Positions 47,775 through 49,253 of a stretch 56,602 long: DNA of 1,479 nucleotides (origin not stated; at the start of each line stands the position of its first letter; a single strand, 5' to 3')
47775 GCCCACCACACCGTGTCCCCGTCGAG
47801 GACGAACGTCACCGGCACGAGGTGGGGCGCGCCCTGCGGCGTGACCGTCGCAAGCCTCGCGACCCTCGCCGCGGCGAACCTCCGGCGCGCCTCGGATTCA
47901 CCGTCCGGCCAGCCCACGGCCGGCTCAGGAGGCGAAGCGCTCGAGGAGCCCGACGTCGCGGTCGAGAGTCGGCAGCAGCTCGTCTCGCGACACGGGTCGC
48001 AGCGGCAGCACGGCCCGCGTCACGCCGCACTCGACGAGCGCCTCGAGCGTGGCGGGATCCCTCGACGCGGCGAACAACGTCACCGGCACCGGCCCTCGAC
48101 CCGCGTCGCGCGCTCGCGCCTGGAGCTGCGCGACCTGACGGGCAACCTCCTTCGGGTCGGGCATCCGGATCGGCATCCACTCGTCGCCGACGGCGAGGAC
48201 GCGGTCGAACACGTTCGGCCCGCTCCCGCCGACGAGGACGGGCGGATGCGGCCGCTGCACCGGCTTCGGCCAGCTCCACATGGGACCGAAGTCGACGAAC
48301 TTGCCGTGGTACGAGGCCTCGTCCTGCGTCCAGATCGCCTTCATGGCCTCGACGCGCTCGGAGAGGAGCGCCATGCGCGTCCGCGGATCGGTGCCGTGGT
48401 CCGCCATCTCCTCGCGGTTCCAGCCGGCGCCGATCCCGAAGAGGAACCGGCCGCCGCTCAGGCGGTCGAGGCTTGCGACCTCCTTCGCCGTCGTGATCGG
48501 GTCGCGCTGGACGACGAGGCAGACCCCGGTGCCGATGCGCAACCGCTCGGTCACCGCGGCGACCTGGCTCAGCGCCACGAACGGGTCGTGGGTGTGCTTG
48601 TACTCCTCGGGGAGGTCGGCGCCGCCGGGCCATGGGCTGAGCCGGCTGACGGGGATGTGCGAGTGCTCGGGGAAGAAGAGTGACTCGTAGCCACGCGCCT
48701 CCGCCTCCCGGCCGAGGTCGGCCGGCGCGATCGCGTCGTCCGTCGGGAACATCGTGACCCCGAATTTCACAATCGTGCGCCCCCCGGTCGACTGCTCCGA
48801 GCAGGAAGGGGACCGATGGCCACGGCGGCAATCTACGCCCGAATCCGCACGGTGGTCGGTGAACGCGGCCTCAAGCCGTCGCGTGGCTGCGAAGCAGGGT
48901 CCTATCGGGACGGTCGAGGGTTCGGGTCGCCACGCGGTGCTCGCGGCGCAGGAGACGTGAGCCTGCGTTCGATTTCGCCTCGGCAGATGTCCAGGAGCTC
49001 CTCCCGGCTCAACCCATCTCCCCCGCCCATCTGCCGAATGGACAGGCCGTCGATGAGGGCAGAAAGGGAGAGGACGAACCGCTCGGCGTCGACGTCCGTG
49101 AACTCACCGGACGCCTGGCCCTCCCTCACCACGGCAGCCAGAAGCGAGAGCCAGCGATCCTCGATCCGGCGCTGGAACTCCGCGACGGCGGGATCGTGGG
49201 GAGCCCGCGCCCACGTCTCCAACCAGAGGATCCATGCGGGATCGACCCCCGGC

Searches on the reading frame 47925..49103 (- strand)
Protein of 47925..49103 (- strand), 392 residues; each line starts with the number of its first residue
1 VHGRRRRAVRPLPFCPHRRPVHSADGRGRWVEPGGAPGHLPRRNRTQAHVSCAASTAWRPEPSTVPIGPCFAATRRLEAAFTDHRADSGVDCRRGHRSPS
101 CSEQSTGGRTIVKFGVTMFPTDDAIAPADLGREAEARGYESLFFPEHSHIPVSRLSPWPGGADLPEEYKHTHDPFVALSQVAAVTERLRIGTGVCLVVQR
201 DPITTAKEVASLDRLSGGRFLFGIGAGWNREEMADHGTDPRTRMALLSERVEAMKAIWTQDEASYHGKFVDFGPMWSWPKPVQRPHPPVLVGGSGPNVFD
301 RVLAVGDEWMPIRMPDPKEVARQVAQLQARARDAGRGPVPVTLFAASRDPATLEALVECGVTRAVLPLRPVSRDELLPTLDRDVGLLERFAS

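Call 18: search_protein_families(library=pfam, proteins=[window:47925-49103:-], max_evalue=0.001)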
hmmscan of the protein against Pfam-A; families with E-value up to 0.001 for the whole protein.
window:47925-49103:- (392 aa): 1 family
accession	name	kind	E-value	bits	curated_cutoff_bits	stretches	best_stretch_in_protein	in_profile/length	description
PF00296.26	Bac_luciferase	-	4.9e-50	171.1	27.9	1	129-344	27-223/314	Luciferase-like monooxygenase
